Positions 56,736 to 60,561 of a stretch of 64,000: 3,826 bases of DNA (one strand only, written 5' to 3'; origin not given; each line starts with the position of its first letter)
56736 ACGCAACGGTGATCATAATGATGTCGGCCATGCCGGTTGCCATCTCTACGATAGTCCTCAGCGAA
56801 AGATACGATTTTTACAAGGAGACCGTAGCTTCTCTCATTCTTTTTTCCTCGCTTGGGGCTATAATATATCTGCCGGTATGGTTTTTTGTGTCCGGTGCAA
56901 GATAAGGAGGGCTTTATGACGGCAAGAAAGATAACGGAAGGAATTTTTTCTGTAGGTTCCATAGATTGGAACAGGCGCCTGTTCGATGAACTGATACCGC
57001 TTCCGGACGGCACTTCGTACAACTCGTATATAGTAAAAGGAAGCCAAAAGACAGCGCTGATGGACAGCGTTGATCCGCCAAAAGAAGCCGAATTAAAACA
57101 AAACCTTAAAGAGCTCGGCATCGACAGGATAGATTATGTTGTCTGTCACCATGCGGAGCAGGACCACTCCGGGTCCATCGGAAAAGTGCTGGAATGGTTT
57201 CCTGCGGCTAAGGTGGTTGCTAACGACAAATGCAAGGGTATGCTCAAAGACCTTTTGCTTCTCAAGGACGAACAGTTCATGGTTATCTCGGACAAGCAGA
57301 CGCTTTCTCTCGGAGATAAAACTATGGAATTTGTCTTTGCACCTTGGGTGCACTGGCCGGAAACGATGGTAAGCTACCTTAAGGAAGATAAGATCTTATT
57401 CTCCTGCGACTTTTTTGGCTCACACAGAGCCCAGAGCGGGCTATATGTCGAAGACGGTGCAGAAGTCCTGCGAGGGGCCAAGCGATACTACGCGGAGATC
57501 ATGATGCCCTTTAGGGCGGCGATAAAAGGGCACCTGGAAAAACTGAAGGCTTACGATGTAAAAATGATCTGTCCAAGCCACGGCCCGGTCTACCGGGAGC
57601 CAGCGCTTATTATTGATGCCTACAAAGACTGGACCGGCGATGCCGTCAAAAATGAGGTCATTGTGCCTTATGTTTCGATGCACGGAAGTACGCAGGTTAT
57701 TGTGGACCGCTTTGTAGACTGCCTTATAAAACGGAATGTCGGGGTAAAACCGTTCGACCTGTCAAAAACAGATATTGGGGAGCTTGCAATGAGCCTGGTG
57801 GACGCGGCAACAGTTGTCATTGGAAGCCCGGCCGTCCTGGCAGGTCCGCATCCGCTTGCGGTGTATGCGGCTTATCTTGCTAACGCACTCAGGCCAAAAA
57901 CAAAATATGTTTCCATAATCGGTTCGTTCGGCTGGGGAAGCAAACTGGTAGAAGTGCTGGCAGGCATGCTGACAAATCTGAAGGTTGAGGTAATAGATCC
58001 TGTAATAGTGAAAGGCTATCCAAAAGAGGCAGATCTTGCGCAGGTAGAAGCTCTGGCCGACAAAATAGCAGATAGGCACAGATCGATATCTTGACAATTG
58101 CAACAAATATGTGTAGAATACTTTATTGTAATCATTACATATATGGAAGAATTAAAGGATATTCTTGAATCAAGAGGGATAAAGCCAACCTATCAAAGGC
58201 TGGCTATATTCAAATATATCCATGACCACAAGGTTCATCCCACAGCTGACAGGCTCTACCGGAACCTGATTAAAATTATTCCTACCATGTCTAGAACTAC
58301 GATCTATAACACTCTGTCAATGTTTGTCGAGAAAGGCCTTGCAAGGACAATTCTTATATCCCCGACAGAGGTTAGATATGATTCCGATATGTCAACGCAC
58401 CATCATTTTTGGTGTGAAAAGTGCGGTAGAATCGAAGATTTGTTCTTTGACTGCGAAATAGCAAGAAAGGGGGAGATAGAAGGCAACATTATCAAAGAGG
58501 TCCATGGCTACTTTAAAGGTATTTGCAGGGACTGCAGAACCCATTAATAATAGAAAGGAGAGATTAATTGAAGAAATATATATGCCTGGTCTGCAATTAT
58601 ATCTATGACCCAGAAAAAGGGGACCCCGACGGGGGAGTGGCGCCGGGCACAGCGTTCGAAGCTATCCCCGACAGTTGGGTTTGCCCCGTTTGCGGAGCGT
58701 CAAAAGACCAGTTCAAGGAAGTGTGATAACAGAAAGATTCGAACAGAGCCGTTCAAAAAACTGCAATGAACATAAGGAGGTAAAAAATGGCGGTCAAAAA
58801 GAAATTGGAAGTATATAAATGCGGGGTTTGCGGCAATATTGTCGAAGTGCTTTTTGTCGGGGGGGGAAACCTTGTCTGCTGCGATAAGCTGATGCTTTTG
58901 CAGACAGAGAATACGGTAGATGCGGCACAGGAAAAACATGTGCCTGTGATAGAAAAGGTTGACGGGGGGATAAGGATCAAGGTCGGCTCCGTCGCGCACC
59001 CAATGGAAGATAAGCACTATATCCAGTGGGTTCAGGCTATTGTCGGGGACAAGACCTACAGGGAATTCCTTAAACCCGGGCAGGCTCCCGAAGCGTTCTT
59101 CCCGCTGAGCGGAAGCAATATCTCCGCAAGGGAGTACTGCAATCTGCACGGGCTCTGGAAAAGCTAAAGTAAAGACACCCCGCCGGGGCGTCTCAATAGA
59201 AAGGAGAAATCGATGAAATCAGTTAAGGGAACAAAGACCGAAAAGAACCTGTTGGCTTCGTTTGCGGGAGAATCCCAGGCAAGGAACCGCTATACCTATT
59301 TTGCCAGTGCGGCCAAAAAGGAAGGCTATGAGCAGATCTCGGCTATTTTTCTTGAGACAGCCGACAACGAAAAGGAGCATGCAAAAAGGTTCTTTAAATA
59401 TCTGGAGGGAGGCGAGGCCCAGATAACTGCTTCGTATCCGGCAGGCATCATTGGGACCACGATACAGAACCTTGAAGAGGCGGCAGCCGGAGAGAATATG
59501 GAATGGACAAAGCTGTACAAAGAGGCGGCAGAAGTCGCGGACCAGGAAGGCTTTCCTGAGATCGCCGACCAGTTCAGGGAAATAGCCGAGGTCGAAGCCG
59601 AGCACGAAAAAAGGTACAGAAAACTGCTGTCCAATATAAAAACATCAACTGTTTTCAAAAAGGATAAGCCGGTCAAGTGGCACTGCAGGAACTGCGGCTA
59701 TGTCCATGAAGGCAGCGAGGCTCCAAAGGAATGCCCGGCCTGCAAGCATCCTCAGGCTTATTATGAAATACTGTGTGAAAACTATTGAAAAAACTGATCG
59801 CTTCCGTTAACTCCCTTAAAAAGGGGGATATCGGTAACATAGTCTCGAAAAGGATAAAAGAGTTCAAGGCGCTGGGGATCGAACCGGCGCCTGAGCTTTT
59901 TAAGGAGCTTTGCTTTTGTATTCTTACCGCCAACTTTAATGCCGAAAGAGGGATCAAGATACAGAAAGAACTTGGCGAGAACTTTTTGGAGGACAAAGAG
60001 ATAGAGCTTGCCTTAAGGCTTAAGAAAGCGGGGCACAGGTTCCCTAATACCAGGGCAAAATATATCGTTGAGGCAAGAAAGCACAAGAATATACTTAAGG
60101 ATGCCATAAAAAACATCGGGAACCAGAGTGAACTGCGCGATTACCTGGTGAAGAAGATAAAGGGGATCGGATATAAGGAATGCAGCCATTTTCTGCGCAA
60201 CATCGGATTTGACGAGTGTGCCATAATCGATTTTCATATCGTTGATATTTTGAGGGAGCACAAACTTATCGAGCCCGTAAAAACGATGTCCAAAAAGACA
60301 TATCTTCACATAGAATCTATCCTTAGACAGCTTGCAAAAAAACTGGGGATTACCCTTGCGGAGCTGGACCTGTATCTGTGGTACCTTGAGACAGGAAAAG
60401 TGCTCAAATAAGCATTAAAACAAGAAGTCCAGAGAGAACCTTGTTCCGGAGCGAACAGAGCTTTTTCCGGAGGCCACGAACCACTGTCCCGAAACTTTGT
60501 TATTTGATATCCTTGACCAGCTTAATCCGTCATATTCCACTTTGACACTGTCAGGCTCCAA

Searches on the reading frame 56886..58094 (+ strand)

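Call 3: search_protein_families(library=pfam, proteins=[window:56886-58094:+], max_evalue=1)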
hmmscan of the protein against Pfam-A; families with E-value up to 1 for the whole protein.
window:56886-58094:+ (402 aa): 4 families
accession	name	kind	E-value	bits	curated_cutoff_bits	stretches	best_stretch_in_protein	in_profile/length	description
PF19583.5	ODP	-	1.6e-26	93.8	27.2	1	45-233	3-194/194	ODP family beta lactamase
PF00753.33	Lactamase_B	-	2.9e-09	37.6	22.7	1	43-232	4-196/196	Metallo-beta-lactamase superfamily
PF12706.13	Lactamase_B_2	-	0.009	16.1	27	1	76-160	25-116/200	Beta-lactamase superfamily domain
PF12724.12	Flavodoxin_5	-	0.13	13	27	0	259-315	1-52/145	Flavodoxin domain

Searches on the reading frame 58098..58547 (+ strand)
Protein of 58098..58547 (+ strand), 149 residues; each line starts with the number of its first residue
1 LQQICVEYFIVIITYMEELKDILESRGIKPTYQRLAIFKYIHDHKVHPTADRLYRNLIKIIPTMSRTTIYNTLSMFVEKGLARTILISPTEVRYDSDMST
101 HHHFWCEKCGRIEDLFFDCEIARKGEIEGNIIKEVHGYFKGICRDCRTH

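Call 28: search_protein_families(library=pfam, proteins=[window:58098-58547:+], max_evalue=0.001)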
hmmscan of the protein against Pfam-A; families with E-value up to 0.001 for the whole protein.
window:58098-58547:+ (149 aa): 1 family
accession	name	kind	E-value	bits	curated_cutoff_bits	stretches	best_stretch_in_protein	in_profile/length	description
PF01475.25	FUR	-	1.2e-21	77.5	23.1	1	26-123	2-100/121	Ferric uptake regulator family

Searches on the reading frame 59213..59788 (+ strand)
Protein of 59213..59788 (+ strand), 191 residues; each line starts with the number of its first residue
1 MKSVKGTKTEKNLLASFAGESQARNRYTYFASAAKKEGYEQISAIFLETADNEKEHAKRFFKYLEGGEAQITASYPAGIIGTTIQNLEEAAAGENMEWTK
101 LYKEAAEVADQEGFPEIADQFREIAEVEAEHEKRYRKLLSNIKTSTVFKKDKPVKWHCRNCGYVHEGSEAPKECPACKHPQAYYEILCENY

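Call 28: search_protein_families(library=pfam, proteins=[window:59213-59788:+], max_evalue=0.001)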
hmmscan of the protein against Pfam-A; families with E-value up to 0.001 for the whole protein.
window:59213-59788:+ (191 aa): 5 families
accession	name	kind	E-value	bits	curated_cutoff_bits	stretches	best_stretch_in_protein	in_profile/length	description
PF02915.23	Rubrerythrin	-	1.3e-30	107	22.8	1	11-139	1-137/137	Rubrerythrin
PF21349.2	RUBY_RBDX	-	4.5e-14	52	26.5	1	156-185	1-30/30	Rubrerythrin, rubredoxin-like domain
PF00210.30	Ferritin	-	5.9e-13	49.4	24.5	1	12-143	3-140/142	Ferritin-like domain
PF23458.2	DUF7130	-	4.6e-05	23.7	35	1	125-181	25-80/89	Domain of unknown function (DUF7130)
PF03232.19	COQ7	-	0.00014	22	23.5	0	14-96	8-88/169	Ubiquinone biosynthesis protein COQ7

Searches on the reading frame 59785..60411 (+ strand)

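Call 28: search_protein_families(library=pfam, proteins=[window:59785-60411:+], max_evalue=0.001)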
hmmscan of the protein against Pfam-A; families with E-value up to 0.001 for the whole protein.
window:59785-60411:+ (208 aa): 1 family
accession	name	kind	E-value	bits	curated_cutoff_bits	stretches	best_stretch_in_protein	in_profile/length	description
PF22175.2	Ogg-HhH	-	1.3e-60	204.3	27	1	20-189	1-173/173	8-oxoguanine DNA glycosylase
